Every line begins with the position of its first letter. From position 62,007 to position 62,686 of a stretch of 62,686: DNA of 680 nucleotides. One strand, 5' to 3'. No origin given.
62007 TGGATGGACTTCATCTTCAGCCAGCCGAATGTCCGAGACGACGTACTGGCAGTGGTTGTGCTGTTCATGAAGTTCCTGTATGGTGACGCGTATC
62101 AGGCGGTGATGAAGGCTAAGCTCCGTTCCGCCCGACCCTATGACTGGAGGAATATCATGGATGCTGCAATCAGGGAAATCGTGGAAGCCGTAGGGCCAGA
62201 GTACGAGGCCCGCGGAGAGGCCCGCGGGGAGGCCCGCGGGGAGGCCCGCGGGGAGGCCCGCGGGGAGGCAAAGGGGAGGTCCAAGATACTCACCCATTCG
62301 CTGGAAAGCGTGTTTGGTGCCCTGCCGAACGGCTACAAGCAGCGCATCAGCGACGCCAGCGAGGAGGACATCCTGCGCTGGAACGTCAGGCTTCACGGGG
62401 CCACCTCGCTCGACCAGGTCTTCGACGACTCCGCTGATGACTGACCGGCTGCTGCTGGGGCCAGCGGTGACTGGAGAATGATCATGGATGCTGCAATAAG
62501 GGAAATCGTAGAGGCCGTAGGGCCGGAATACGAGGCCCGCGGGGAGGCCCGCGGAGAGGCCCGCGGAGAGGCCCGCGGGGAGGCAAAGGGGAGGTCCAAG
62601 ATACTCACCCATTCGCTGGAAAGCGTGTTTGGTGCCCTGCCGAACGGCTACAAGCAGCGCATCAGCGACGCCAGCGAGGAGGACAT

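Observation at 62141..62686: Head-to-tail duplication of the Rpn C-terminal module with a different EARG repeat number (5 versus 4), continuing beyond the window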

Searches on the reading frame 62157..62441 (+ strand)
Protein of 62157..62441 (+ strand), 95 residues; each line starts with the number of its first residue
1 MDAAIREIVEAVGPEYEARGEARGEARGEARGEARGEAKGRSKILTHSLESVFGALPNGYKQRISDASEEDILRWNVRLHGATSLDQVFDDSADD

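Call 38: find_homologous_proteins(query=window:62157-62441:+, max_evalue=0.001)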
Query window:62157-62441:+ (95 aa): 267 proteins with E <= 0.001 among 8000 candidates; the best 120 are listed.
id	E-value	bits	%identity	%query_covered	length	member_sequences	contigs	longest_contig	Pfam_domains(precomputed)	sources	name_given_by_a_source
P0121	5.7e-12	63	42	82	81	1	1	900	-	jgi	jgi:predicted transposase YdaD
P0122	2.3e-11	61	43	80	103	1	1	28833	-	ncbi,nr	ncbi:MAG: hypothetical protein HQL95_01320 [Magnetococcales bacterium]|nr:hypothetical protein [Magn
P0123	2.3e-11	61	50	80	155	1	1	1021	-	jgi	jgi:hypothetical protein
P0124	2.5e-11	61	48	83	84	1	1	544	PF14261.12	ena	-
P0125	3.2e-11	61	44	92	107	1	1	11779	PF14261.12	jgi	jgi:hypothetical protein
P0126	4.8e-11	60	41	91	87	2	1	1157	PF14261.12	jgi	jgi:predicted transposase YdaD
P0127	6.6e-11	60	51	75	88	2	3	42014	PF14261.12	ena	-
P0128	7.3e-11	60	49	80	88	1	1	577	PF14261.12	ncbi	-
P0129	8.5e-11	60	47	89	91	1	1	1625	PF14261.12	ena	-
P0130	1.1e-10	59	49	78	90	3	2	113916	-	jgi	jgi:hypothetical protein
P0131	1.3e-10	59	45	78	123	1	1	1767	-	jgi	-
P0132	2.0e-10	58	51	83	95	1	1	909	-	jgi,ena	-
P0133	2.4e-10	58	40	93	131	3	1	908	PF14261.12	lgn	-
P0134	3.2e-10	58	50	72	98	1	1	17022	PF14261.12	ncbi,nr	ncbi:MAG: DUF4351 domain-containing protein, partial [Albidovulum sp.]|nr:DUF4351 domain-containing 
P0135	8.5e-10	56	47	79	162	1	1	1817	-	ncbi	-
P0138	1.8e-9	55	46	76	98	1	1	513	PF14261.12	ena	-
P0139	1.8e-9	55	43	80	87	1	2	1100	PF14261.12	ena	-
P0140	2.4e-9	55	50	69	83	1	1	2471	PF14261.12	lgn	-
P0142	5.0e-9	54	49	52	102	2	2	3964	PF14261.12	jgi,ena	jgi:predicted transposase YdaD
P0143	5.9e-9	54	45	77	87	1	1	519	PF14261.12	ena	-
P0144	6.4e-9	54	46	83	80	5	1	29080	PF14261.12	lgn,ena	-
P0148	9.3e-9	53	44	79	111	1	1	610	PF14261.12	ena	-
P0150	1.0e-8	53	42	85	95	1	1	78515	-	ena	-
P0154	1.7e-8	52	47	79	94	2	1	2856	PF14261.12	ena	-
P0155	2.0e-8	52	46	76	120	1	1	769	PF14261.12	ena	-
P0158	2.4e-8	52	47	69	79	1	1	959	PF14261.12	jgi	jgi:hypothetical protein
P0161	3.0e-8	51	48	80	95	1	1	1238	PF14261.12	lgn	-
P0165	5.7e-8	51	42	76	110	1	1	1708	PF14261.12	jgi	jgi:hypothetical protein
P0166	5.8e-8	51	41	78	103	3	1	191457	PF14261.12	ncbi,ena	-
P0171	8.6e-8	50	42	80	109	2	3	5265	PF14261.12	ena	-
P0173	1.3e-7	49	44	74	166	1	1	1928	PF14261.12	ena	-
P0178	1.7e-7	49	46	72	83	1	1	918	PF14261.12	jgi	-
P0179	1.9e-7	49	44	77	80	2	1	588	PF14261.12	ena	-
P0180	1.9e-7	49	42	76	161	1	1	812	PF14261.12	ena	-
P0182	1.9e-7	49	43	91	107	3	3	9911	PF14261.12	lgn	-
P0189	3.2e-7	48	41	89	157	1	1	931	PF14261.12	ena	-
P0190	4.4e-7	48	39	92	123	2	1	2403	PF14261.12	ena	-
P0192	5.1e-7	47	44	75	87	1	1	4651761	PF14261.12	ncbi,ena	-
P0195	5.7e-7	47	38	94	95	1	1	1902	PF14261.12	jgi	jgi:hypothetical protein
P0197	6.4e-7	47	41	77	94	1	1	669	PF14261.12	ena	-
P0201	8.5e-7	47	42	77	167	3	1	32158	PF14261.12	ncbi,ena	-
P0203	1.0e-6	47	38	78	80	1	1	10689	PF14261.12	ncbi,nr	ncbi:MAG: hypothetical protein HQL56_14505, partial [Magnetococcales bacterium]|nr:hypothetical prot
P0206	1.2e-6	46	45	73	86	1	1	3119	PF14261.12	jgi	jgi:hypothetical protein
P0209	1.4e-6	46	42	77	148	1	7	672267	PF14261.12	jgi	jgi:flagellar biosynthesis/type III secretory pathway protein FliH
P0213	1.7e-6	46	42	69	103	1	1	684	PF14261.12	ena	-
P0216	1.8e-6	46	45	73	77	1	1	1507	PF14261.12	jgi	jgi:predicted transposase YdaD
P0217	2.0e-6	46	42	71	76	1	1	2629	PF14261.12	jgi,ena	-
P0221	2.2e-6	45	38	91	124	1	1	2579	PF14261.12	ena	-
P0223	2.3e-6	45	42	67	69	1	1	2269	PF14261.12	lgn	-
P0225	3.4e-6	45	43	72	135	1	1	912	PF14261.12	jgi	-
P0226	3.6e-6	45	34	94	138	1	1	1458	PF14261.12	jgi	jgi:hypothetical protein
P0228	3.8e-6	45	46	64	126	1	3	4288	PF14261.12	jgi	jgi:hypothetical protein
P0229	3.9e-6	45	43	80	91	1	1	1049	PF14261.12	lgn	-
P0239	6.3e-6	44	37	91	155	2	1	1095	PF14261.12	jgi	jgi:hypothetical protein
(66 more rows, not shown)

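Call 39: find_encoding_contigs(protein=P0127, flank=3000, max_places=3)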
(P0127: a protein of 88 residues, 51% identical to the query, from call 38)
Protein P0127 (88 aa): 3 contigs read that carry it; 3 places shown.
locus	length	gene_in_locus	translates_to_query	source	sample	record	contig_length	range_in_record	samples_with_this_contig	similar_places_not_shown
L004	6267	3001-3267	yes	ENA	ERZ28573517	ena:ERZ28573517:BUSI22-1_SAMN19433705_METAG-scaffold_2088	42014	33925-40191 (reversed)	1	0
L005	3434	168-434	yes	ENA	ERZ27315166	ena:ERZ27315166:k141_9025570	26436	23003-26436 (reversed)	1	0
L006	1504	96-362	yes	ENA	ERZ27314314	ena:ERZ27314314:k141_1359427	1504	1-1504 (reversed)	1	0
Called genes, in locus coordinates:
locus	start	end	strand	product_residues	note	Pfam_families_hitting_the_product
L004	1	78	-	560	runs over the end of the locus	PF03023:MurJ, PF01554:MatE (weak)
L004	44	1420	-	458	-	PF01546:Peptidase_M20, PF07687:M20_dimer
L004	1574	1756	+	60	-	-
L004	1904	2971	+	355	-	-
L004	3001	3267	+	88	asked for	PF14261:DUF4351 (weak)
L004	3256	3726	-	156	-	PF02502:LacAB_rpiB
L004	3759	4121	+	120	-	PF22668:DUF7009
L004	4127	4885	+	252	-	PF00106:adh_short, PF23441:SDR (weak), PF08659:KR, PF13561:adh_short_C2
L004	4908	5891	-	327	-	PF00072:Response_reg, PF00990:GGDEF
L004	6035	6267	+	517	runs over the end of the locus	-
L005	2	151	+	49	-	?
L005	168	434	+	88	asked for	PF14261:DUF4351 (weak)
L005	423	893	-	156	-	PF02502:LacAB_rpiB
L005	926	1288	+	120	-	PF22668:DUF7009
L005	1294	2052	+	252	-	PF00106:adh_short, PF23441:SDR (weak), PF08659:KR, PF13561:adh_short_C2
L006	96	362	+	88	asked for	PF14261:DUF4351 (weak)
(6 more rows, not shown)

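Call 40: find_encoding_contigs(protein=P0130, flank=3000, max_places=3)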
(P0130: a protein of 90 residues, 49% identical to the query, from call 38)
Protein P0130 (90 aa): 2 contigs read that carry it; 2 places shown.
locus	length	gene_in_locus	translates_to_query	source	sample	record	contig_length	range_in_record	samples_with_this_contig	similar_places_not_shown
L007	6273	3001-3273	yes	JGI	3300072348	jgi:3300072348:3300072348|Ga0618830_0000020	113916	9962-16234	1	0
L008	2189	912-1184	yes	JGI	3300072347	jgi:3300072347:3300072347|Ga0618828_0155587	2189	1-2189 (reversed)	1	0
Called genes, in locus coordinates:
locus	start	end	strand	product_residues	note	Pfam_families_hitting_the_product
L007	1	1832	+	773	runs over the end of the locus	PF14559:TPR_19 (faint)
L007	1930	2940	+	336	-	-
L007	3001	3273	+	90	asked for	-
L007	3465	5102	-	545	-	PF03734:YkuD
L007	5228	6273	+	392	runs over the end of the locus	PF02771:Acyl-CoA_dh_N, PF02770:Acyl-CoA_dh_M, PF00441:Acyl-CoA_dh_1, PF08028:Acyl-CoA_dh_2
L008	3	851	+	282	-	?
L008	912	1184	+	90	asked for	-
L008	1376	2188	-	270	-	?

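Call 41: find_encoding_contigs(protein=P0150, flank=3000, max_places=3)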
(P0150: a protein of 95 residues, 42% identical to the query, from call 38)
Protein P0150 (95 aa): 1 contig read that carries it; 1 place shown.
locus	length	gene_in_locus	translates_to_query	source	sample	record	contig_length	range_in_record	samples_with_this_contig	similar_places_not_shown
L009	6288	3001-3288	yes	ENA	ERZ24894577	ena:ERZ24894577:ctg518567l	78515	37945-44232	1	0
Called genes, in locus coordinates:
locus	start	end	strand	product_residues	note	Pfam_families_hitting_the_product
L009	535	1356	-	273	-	PF05685:Uma2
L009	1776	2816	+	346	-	-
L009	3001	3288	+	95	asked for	-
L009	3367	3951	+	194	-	-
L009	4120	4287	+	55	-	-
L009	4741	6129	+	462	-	PF13428:TPR_14 (faint), PF13432:TPR_16 (faint), PF14559:TPR_19 (faint), PF24575:TPR_Slam (faint), PF04575:SlipAM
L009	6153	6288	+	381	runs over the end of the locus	PF03492:Methyltransf_7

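Call 49: find_related_loci(query=A3, collection=genome_contigs, flank=2500)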
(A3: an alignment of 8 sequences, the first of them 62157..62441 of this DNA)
Query A3 (95 aa) in genome_contigs; peptide patterns used: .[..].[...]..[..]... (x = any residue, [..] = any of these).
598 stretches matched a pattern (row limit reached: there are more); 424 encode a relative of the query (tblastn E <= 1e-3); the best 80 are kept; 80 distinct loci.
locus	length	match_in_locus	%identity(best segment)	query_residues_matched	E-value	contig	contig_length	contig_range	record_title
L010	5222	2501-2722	53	17-90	6e-19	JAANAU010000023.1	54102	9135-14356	MAG: Magnetococcales bacterium isolate DH2_bin6 NODE_59_length_54102_cov_2.24749, whole genome shotgun sequence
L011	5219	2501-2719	51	17-89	2e-18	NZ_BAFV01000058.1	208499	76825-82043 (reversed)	Nocardia carnea NBRC 14403, whole genome shotgun sequence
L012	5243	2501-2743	51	10-93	2e-18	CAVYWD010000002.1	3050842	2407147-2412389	MAG: uncultured delta proteobacterium isolate MFD01476.bin.1.33 genome assembly, contig: contig_48851, whole genome shot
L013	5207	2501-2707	57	22-90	3e-18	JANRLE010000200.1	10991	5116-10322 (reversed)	MAG: Bryobacteraceae bacterium isolate bins.48 k141_120170, whole genome shotgun sequence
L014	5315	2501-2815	40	2-90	3e-18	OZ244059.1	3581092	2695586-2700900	MAG: Aestuariivita sp. isolate 4a453047-be49-46e1-ad1c-e85346ca0e0b genome assembly, chromosome: 1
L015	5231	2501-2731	52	17-93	4e-18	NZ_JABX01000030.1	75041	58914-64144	Thiohalocapsa sp. ML1 contig00030, whole genome shotgun sequence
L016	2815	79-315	48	11-89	4e-18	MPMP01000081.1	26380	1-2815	MAG: Albidovulum sp. bin36 NODE_2627_length_26380_cov_17.7727_ID_5253, whole genome shotgun sequence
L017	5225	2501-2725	52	17-91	4e-18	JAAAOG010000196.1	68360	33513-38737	MAG: Alphaproteobacteria bacterium isolate GSL.Bin18 NODE_122_length_68360_cov_0.689943, whole genome shotgun sequence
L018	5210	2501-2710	53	20-89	9e-18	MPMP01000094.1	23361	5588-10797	MAG: Albidovulum sp. bin36 NODE_3037_length_23361_cov_17.2248_ID_6073, whole genome shotgun sequence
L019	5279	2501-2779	46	1-89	2e-17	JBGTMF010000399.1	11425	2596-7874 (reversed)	MAG: Thermodesulfobacteriota bacterium isolate JTS-RE355 k141_3448404, whole genome shotgun sequence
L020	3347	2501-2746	42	1-90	2e-17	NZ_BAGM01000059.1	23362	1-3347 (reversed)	Nocardia veterana NBRC 100344, whole genome shotgun sequence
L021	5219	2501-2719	53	17-89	4e-17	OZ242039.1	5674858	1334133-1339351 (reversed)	MAG: Bryobacterales bacterium isolate f291685d-7c75-44d5-85f0-5ff5b10f0266 genome assembly, chromosome: 1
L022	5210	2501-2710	53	20-89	4e-17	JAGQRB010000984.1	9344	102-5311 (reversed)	MAG: Planctomycetota bacterium isolate HKST-UBA81 k127_4107293, whole genome shotgun sequence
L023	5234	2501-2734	50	17-94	5e-17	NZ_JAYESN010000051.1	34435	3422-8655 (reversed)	MAG: Lamprobacter sp. isolate SM2E assembly_contig_51, whole genome shotgun sequence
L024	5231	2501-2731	51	17-93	8e-17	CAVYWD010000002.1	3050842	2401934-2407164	MAG: uncultured delta proteobacterium isolate MFD01476.bin.1.33 genome assembly, contig: contig_48851, whole genome shot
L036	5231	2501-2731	46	12-89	1e-14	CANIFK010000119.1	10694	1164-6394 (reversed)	MAG: Acidobacteria bacterium isolate RE-9nov16-96 genome assembly, contig: RE-9nov16-C15530, whole genome shotgun sequen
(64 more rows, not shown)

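Call 58: predict_structure(alignment_id=A2)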
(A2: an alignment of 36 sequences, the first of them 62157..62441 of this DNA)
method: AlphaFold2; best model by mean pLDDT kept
length: 95 residues; sequences in the alignment: 36
mean_pLDDT: 80.6   pTM: 0.59
mean pLDDT of the five models: 80.6, 77.6, 77.4, 76.3, 76.0
residues with pLDDT >= 90: 51; 70-90: 10; 50-70: 34; < 50: 0
segments of 3 or more residues with pLDDT < 50: none
pLDDT, mean of each block of 10 residues (from residue 1): 60 53 58 79 96 97 95 96 96 72
secondary structure, 60 per line:
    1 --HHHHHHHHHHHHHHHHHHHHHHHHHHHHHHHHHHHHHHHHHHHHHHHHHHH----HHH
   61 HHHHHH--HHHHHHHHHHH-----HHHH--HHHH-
elements in order: H3-53 H58-66 H69-79 H85-88 H91-94

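Call 61: search_solved_structures(query=A2, max_evalue=10, show_alignments=2)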
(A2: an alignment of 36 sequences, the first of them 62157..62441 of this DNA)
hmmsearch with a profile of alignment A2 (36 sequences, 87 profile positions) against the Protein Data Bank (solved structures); distinct sequences matched with E-value up to 10: 7.
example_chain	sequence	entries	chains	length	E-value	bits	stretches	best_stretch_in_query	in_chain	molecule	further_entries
3qe6_A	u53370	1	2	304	0.27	14.3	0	54-73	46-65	Protein kinase C and casein kinase II substrate protein 3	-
1wq6_A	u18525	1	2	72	0.28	14.2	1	53-78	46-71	AML1-ETO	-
3ci9_A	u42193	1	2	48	0.3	14.1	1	35-61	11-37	Heat shock factor-binding protein 1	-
3m3w_A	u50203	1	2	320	0.32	14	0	54-73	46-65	Protein kinase C and casein kinase II substrate protein 3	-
3syv_A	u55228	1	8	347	1.3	12.1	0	44-70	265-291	Protein kinase C and casein kinase II substrate protein 3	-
4v1a_w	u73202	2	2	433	1.7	11.7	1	45-81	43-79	MITORIBOSOMAL PROTEIN ML65, MRPS30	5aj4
6gaw_Bw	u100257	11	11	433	1.7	11.7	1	45-81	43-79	mL65 | mL65, MRPS30 | 39S ribosomal protein S30, mitochondrial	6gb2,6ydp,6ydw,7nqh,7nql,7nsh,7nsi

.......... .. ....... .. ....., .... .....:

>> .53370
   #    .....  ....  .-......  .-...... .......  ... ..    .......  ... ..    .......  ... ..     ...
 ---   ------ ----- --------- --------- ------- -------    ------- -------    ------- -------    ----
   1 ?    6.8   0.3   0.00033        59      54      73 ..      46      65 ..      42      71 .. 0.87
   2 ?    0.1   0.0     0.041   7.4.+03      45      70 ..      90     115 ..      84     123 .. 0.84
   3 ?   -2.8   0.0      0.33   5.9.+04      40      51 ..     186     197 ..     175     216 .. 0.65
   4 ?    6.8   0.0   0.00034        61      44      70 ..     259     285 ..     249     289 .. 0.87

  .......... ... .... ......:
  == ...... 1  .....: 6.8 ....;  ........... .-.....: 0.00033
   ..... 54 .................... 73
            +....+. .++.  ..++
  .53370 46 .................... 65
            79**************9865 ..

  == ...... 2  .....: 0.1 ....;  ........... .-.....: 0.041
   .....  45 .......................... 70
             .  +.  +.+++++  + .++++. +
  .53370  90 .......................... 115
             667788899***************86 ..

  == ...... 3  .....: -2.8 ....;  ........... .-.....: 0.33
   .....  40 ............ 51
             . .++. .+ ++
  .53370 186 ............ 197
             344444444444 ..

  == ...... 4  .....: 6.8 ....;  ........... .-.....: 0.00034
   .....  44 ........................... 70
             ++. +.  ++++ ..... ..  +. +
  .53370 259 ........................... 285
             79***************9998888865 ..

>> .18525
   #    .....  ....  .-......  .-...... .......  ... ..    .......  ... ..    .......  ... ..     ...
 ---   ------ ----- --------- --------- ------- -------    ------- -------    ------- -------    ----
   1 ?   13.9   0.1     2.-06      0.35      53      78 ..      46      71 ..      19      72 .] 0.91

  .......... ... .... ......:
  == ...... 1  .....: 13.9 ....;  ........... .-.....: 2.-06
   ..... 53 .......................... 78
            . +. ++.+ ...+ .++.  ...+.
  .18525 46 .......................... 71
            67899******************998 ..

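Call 62: fold_search(model_id=the predicted structure, library=pdb)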
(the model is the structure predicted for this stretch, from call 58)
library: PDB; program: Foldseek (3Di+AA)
matches with E <= 10: 17; with E <= 0.001: 0
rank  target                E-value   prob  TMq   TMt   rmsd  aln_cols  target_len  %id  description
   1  2xxa_A                3.7e+00  0.06  0.26  0.08  12.6        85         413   12  The Crystal Structure of the Signal Recognition Particle (SRP) in Complex with its Receptor(SR) (released 2011-03-02)
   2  6dmx_G                5.8e+00  0.06  0.22  0.25   8.8        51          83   18  HBZ56 in complex with KIX and c-Myb (released 2018-09-19)
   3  9g25_I                6.2e+00  0.12  0.47  0.23   9.0       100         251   15  snR30 snoRNP - State 1 - Utp23-Krr1-deltaC3 (released 2025-06-18)
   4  3rv1_A                6.2e+00  0.06  0.27  0.14  11.0        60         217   10  Crystal structure of the N-terminal and RNase III domains of K. polysporus Dcr1 E224Q mutant (released 2011-08-03)
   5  6qev_B                6.2e+00  0.03  0.20  0.02  10.9        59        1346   20  EngBF DARPin Fusion 4b B6 (released 2019-11-06)
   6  8smo_O                6.6e+00  0.16  0.42  0.59   4.0        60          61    8  Crystal structure of the complex between truncated MLLE domain of PABPC1 and engineered superPAM2 peptide (released 2024-05-01)
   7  8smo_I                6.6e+00  0.14  0.40  0.50   4.5        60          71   12  Crystal structure of the complex between truncated MLLE domain of PABPC1 and engineered superPAM2 peptide (released 2024-05-01)
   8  3jsj_C                7.0e+00  0.09  0.27  0.15   9.7        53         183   11  Crystal structure of a putative tetr-transcriptional regulator (sav143) from streptomyces avermitilis ma-4680 at 2.10  (released 2009-09-22)
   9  3rv0_C                7.0e+00  0.06  0.28  0.13   9.1        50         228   12  Crystal structure of K. polysporus Dcr1 without the C-terminal dsRBD (released 2011-08-03)
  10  9rgz_B                7.4e+00  0.05  0.27  0.26  14.3        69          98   14  X-ray crystal structure of a de novo designed single-chain antiparallel 3-helix coiled-coil bundle, sc-apCC3-CW-2NTT (released 2025-09-03)
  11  2zhz_A                7.9e+00  0.04  0.21  0.14  11.2        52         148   21  Crystal structure of a pduO-type ATP:cobalamin adenosyltransferase from Burkholderia thailandensis (released 2008-07-29)
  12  6qfk_A                7.9e+00  0.03  0.19  0.02  11.4        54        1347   15  EngBF DARPin Fusion 4b G10 (released 2019-11-06)
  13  2x04_A                8.4e+00  0.10  0.38  0.45   4.6        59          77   12  Crystal structure of the PABC-TNRC6C complex (released 2010-01-19)
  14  4nsl_A                9.0e+00  0.03  0.25  0.08   7.2        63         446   19  X-ray Crystal structure of Adenylosuccinate Lyase from Salmonella typhimurium (released 2014-12-03)
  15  5npw_E                9.5e+00  0.06  0.28  0.12   5.4        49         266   12  Structure of human ATG5-ATG16L1(ATG5BD) complex (C2) (released 2017-10-11)
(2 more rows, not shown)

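Call 73: search_protein_families(library=pfam, alignment_id=A2, max_evalue=0.01)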
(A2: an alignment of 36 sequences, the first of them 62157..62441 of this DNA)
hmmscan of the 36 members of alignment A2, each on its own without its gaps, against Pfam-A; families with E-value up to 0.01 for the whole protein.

A. member 1, window:62157-62441:+ (95 aa): 0 families

B. families by the number of members that match (of 36 scanned): 4 families
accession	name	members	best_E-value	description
PF14261.11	DUF4351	26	2.1e-10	Domain of unknown function (DUF4351)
PF08788.16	NHR2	1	0.0014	NHR2 domain like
PF14999.11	Shadoo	1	0.002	Shadow of prion protein, neuroprotective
PF04216.18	FdhE_N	1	0.0091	FdhE, N-terminal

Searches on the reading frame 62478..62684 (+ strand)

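Call 8: search_protein_families(library=pfam, proteins=[window:62478-62684:+], max_evalue=1)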
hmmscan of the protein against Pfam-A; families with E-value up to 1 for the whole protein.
window:62478-62684:+ (69 aa): 1 family
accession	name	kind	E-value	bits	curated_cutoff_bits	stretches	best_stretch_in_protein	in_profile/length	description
PF14999.11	Shadoo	-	0.021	15.4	27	1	20-42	9-31/133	Shadow of prion protein, neuroprotective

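Call 9: search_protein_families(library=ncbifam, proteins=[window:62478-62684:+], max_evalue=1)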
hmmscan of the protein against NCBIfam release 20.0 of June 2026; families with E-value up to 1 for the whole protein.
window:62478-62684:+ (69 aa): 0 families
